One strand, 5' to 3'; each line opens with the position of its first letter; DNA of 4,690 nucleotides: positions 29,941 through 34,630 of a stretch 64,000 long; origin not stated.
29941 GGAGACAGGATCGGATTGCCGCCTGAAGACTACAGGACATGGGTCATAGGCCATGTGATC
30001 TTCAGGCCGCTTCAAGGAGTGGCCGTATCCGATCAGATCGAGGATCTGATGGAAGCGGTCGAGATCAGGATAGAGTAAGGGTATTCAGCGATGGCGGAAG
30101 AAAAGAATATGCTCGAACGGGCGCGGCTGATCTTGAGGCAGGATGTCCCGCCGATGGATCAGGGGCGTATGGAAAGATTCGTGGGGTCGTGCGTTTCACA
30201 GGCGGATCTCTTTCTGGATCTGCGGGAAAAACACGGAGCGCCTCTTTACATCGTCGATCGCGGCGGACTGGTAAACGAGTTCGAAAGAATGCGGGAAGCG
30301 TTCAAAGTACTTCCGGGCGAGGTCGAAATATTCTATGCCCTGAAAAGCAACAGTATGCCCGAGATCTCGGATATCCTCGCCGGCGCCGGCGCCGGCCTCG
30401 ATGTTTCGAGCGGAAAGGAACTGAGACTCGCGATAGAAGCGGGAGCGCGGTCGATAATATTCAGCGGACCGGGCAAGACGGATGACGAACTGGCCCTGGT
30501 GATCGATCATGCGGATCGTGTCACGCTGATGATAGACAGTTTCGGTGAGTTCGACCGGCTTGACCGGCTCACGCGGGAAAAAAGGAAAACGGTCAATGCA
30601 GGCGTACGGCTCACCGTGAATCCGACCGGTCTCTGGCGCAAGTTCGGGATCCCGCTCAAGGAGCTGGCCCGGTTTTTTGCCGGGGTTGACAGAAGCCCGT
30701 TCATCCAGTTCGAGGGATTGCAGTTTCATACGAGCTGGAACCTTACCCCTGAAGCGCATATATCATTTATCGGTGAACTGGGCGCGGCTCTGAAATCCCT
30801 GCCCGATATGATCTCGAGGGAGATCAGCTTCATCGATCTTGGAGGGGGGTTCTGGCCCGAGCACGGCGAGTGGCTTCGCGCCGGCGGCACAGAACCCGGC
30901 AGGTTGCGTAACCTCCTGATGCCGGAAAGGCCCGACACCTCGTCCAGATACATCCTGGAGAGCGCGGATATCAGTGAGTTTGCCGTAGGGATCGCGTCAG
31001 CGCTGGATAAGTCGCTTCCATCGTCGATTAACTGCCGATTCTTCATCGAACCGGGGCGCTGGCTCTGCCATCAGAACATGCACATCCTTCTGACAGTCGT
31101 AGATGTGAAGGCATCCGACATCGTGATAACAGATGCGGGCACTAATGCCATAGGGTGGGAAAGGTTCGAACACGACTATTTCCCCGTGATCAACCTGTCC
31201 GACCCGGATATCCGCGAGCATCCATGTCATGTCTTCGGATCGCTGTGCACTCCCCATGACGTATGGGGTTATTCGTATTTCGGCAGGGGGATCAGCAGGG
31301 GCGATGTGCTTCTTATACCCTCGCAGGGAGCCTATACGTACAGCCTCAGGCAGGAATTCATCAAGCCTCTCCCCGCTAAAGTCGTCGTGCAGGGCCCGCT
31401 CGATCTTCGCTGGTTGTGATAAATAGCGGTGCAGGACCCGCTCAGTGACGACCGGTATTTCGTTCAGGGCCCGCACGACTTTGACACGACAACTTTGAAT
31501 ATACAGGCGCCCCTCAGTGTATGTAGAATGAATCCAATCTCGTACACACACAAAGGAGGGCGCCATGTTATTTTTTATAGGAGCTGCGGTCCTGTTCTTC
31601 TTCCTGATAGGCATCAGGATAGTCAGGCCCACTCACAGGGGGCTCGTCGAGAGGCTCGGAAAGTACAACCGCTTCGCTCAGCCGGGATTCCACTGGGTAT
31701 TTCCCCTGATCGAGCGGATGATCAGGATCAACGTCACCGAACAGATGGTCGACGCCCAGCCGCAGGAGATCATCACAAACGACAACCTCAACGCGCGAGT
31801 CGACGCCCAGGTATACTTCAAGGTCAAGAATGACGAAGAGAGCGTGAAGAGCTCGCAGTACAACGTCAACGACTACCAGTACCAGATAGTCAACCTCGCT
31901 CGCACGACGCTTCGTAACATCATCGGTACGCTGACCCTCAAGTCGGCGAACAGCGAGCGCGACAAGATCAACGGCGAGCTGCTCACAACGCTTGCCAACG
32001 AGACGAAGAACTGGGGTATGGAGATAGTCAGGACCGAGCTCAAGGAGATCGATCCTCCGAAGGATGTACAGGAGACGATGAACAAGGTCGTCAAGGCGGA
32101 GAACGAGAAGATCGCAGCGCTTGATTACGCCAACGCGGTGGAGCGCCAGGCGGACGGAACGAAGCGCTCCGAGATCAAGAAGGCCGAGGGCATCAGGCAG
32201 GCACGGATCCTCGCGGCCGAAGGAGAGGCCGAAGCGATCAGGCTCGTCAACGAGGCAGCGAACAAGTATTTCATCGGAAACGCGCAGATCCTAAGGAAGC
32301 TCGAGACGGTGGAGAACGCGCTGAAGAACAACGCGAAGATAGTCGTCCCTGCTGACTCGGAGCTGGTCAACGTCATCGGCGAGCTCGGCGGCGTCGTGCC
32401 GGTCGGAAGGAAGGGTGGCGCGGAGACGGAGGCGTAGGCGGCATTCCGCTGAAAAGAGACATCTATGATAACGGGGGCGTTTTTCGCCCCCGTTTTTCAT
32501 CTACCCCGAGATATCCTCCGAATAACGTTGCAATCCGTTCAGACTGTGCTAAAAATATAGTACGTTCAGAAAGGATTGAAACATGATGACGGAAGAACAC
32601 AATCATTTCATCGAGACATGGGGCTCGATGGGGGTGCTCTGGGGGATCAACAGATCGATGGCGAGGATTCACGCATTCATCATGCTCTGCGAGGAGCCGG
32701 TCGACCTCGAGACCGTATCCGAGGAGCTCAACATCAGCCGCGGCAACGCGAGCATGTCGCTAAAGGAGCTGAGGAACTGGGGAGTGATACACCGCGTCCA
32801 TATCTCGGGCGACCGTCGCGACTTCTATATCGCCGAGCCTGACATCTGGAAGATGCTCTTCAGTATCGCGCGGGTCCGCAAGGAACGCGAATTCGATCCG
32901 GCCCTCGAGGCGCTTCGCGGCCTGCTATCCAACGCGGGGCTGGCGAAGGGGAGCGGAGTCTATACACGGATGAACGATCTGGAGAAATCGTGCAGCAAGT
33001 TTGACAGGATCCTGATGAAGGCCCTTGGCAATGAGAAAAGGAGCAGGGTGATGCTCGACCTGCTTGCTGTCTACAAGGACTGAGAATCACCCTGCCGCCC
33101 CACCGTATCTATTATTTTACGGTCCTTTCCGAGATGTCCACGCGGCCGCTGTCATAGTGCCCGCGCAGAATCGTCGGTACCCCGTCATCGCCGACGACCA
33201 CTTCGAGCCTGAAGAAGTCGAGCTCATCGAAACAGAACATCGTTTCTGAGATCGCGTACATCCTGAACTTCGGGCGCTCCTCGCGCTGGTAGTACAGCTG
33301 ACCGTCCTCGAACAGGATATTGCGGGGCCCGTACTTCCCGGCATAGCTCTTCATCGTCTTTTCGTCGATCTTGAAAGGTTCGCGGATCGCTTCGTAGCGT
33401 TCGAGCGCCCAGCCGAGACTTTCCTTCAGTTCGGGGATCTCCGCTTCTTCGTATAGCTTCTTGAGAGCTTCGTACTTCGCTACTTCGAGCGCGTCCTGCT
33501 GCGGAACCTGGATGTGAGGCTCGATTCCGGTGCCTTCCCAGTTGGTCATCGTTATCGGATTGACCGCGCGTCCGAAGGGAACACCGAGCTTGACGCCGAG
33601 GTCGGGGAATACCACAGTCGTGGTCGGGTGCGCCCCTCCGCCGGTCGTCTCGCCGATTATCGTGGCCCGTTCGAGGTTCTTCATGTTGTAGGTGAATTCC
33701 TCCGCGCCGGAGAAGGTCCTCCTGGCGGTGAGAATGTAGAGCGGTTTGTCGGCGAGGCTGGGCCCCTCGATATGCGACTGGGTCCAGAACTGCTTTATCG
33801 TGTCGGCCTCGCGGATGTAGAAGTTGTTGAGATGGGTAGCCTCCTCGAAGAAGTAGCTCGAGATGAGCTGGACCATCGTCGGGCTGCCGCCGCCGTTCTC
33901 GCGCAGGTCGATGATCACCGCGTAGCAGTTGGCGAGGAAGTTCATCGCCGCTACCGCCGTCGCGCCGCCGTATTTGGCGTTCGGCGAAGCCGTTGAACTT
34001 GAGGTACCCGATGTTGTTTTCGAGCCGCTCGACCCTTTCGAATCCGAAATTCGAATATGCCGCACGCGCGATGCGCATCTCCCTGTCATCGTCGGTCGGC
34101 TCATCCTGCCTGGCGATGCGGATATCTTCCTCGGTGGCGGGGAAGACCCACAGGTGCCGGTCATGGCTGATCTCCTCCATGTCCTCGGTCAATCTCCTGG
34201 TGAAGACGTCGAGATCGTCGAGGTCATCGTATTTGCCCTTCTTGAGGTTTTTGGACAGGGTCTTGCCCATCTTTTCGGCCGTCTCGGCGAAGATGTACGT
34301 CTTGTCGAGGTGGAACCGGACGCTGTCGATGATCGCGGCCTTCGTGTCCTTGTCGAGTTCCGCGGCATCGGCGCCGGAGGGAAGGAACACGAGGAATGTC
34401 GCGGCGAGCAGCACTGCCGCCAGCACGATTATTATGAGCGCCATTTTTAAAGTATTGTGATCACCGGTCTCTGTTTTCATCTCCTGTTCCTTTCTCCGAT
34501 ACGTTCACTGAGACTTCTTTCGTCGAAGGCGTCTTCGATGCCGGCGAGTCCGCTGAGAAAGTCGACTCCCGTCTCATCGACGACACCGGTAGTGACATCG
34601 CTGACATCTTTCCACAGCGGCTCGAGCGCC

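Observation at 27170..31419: Uncharacterised five-gene cassette: charged mini-ORF, SpeH-like pyruvoyl decarboxylase, FemAB/GNAT-like transferase, ATP-grasp ligase and PLP Orn/DAP-type decarboxylase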

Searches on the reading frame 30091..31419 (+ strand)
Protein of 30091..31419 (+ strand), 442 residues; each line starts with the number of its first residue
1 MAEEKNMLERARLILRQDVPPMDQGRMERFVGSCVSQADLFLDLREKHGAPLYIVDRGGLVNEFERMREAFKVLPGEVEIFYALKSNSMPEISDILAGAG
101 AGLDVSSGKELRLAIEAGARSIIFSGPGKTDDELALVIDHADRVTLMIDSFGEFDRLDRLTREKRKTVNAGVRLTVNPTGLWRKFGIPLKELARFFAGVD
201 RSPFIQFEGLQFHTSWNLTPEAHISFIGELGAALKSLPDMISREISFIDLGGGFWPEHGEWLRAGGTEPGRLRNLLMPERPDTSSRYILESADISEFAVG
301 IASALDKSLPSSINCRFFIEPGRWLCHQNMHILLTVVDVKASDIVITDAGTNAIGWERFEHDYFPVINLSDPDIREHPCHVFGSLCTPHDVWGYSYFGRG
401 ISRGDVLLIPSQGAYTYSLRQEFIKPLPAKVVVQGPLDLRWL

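Call 3: search_protein_families(library=pfam, proteins=[window:30091-31419:+], max_evalue=0.01)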
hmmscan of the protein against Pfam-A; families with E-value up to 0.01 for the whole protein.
window:30091-31419:+ (442 aa): 3 families
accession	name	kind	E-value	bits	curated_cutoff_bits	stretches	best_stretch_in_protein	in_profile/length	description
PF02784.22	Orn_Arg_deC_N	-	1.5e-23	83.9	23.4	1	63-254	7-201/247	Pyridoxal-dependent decarboxylase, pyridoxal binding domain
PF00278.28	Orn_DAP_Arg_deC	-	1.6e-06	28.7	23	1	328-413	6-95/95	Pyridoxal-dependent decarboxylase, C-terminal sheet domain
PF01168.26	Ala_racemase_N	-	0.00024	21.3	24.1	1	92-216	39-158/220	Alanine racemase, N-terminal domain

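Call 4: search_protein_families(library=ncbifam, proteins=[window:30091-31419:+], max_evalue=0.01)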
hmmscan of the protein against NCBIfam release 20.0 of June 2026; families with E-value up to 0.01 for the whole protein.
window:30091-31419:+ (442 aa): 6 families
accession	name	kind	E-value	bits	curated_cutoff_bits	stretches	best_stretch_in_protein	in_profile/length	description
TIGR01048.1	lysA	equivalog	1.2e-40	139.3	297.9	2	41-254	16-238/417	diaminopimelate decarboxylase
TIGR03099.1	dCO2ase_PEP1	hypoth_equivalog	4.7e-31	108.2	478.45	2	43-254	17-235/398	pyridoxal-dependent decarboxylase, exosortase A system-associated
NF041039.1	FslC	exception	1.5e-18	66.9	500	1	45-433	23-403/418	rhizoferrin biosystnesis N-citrylornithine decarboxylase FslC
NF006515.0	PRK08961.1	equivalog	7.8e-17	60.5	802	2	314-430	735-856/861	bifunctional aspartate kinase/diaminopimelate decarboxylase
NF052544.1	OrLyDeCDokD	equivalog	3.1e-15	55.7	700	1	42-218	34-219/461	ornithine/lysine decarboxylase DokD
TIGR01047.1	nspC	equivalog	5.2e-12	44.9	409.05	1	51-254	4-202/380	carboxynorspermidine decarboxylase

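Call 21: search_solved_structures(query=window:30091-31419:+, max_evalue=0.00001, show_alignments=1)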
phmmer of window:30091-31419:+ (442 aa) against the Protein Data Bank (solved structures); distinct sequences matched with E-value up to 0.00001: 43.
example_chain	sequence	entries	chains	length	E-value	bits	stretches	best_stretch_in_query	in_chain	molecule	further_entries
2p3e_A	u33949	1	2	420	4e-23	85.1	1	42-255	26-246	Diaminopimelate decarboxylase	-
6knh_A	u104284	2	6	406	8.3e-19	70.8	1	47-257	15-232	Probable diaminopimelate decarboxylase protein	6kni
6knk_A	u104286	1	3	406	5.7e-18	68.1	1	47-257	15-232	Probable diaminopimelate decarboxylase protein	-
2qgh_A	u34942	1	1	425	5.8e-18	68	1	43-255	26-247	Diaminopimelate decarboxylase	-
3c5q_A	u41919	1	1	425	5.9e-18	68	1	43-255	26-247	Diaminopimelate decarboxylase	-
1twi_A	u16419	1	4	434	8.2e-18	67.6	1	42-178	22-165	Diaminopimelate decarboxylase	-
1tuf_A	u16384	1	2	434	8.2e-18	67.6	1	42-178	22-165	Diaminopimelate decarboxylase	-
2yxx_A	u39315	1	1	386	6e-17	64.7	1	39-219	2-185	Diaminopimelate decarboxylase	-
4xg1_A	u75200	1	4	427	6.5e-16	61.3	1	46-255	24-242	Diaminopimelate decarboxylase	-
7kh2_A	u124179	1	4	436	7.6e-16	61.1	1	19-433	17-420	N-citrylornithine decarboxylase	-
7ru7_A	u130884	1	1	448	2.9e-15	59.2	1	37-255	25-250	L-glutamyl-[BtrI acyl-carrier protein] decarboxylase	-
3n2b_A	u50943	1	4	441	3.4e-15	58.9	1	41-255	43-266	Diaminopimelate decarboxylase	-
2j66_A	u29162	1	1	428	3.4e-15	58.9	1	44-421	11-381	BTRK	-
3vab_A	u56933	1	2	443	2.2e-13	53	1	44-254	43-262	Diaminopimelate decarboxylase 1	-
5gjm_A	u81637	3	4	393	3.3e-13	52.4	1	74-255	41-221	Lysine/ornithine decarboxylase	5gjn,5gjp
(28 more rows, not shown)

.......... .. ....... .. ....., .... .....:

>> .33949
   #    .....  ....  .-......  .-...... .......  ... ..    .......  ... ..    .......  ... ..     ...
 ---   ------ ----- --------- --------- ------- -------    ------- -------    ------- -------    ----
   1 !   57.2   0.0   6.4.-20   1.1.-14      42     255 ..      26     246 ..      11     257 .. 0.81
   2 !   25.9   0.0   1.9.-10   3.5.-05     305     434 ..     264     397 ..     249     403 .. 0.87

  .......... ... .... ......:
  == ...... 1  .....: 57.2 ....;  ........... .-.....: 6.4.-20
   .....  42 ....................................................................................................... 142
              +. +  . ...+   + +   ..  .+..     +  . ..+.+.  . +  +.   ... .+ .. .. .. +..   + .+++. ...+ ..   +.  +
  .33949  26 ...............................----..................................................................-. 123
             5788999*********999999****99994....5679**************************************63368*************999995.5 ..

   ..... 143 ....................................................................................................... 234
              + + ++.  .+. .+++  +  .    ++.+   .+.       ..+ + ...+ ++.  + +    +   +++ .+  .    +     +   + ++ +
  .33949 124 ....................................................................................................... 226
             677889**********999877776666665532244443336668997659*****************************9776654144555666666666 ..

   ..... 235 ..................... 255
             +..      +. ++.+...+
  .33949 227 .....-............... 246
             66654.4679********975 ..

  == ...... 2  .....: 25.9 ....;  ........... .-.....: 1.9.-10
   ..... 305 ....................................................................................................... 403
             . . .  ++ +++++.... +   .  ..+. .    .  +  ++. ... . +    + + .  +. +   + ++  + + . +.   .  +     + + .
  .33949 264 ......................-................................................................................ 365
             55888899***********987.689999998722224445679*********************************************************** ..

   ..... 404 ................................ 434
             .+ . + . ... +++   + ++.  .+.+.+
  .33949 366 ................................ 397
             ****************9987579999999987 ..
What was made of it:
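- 30091..31419 (+): Fold-III PLP decarboxylase (Orn/DAP/Arg family), not a LysA ortholog. Full-length similarity to N-citrylornithine decarboxylase FslC and to BtrK (call 21).
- The PLP enzyme's best curated hit is lysA, and it also resembles FslC of rhizoferrin synthesis (calls 4, 21).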

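Call 78: search_protein_families(library=padloc, proteins=[window:30091-31419:+], max_evalue=0.001)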
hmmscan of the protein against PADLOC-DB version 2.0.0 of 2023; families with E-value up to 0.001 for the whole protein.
window:30091-31419:+ (442 aa): 0 families

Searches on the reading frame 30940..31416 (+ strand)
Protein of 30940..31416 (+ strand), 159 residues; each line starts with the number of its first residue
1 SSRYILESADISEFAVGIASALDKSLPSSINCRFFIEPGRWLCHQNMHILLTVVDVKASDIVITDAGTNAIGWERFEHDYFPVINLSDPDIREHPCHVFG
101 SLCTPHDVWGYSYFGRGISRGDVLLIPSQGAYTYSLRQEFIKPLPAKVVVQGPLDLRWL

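Call 77: search_solved_structures(query=window:30940-31416:+, max_evalue=1, show_alignments=5)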
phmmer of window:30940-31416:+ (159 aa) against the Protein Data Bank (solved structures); distinct sequences matched with E-value up to 1: 20.
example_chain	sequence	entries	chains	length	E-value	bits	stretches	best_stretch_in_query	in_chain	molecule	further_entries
2p3e_A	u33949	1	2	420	4.8e-06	29.7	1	22-151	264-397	Diaminopimelate decarboxylase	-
2yxx_A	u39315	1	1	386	7.5e-06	29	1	20-151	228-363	Diaminopimelate decarboxylase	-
7kh2_A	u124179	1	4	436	2.6e-05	27.3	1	12-150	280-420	N-citrylornithine decarboxylase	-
1twi_A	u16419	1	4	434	0.0018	21.3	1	34-140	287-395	Diaminopimelate decarboxylase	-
1tuf_A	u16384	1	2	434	0.0018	21.3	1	34-140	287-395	Diaminopimelate decarboxylase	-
2qgh_A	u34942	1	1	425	0.0039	20.2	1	10-140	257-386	Diaminopimelate decarboxylase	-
3c5q_A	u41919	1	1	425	0.004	20.2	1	10-140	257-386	Diaminopimelate decarboxylase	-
2tod_A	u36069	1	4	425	0.0085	19.1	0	12-70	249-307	PROTEIN (ORNITHINE DECARBOXYLASE)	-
1f3t_A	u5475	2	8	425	0.0085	19.1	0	12-70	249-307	ORNITHINE DECARBOXYLASE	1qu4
1njj_A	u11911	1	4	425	0.0086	19.1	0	12-70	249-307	ornithine decarboxylase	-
6knk_A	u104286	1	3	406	0.014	18.4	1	94-141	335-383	Probable diaminopimelate decarboxylase protein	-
6knh_A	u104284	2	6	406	0.014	18.4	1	94-141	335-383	Probable diaminopimelate decarboxylase protein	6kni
2j66_A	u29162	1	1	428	0.021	17.8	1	32-138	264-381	BTRK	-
7ru7_A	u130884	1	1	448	0.023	17.7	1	32-138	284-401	L-glutamyl-[BtrI acyl-carrier protein] decarboxylase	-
1szr_C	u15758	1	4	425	0.05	16.6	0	12-70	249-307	Ornithine decarboxylase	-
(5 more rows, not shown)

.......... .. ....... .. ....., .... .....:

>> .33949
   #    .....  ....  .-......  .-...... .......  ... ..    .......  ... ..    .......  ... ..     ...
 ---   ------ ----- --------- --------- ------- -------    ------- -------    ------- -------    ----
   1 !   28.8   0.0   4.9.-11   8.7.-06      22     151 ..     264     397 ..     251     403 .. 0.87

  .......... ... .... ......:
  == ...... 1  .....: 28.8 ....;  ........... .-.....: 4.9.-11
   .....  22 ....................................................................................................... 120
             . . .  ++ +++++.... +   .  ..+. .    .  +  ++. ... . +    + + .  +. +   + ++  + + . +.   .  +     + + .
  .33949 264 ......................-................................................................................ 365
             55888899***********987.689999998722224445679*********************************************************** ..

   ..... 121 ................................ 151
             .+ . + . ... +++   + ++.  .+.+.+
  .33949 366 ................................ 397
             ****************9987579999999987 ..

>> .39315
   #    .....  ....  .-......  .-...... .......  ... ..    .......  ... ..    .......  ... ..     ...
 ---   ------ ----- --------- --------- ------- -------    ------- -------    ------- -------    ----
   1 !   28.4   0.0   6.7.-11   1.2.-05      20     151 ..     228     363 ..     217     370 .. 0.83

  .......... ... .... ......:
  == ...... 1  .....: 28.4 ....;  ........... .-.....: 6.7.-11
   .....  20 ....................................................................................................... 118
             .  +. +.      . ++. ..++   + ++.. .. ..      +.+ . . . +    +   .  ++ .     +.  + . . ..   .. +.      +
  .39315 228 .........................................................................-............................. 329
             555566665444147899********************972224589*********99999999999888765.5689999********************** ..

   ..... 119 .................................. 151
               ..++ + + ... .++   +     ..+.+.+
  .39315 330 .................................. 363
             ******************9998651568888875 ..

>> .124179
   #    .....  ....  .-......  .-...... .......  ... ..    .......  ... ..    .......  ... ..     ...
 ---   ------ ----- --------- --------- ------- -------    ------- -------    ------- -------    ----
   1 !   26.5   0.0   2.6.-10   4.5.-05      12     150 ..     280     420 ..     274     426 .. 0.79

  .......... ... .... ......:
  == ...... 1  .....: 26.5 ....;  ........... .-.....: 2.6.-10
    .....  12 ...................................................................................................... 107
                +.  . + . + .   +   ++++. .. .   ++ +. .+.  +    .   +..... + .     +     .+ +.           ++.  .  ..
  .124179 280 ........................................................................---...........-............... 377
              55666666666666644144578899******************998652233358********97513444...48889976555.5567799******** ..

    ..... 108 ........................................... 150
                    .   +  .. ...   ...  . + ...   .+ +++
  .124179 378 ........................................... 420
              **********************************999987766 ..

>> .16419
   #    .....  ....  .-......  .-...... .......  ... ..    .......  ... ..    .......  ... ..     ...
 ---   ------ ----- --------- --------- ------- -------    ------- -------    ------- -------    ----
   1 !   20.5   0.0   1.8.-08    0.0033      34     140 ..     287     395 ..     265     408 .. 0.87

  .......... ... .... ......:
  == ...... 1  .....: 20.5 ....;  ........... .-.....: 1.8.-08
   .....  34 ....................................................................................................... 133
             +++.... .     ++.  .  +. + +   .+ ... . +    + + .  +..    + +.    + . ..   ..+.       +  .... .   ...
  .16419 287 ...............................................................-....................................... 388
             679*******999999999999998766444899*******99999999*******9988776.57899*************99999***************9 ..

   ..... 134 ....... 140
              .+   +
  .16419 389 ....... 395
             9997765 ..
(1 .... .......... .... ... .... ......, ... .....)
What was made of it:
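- Closest known: 'Ligate, then decarboxylate' pairs: FslA/FslC. Same: The PLP enzyme aligns full-length with FslC and BtrK and shares the C-x-x-H-D motif with FslC (calls 21, 77).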

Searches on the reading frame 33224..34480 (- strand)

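Call 81: search_protein_families(library=pfam, proteins=[window:33224-34480:-], max_evalue=0.00001)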
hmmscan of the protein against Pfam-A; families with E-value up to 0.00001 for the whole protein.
window:33224-34480:- (418 aa): 1 family
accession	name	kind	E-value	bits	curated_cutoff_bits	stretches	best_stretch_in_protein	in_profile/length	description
PF11918.13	Peptidase_S41_N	-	1.9e-08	34.9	26.6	1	49-129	20-96/129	N-terminal domain of Peptidase_S41 in eukaryotic IRBP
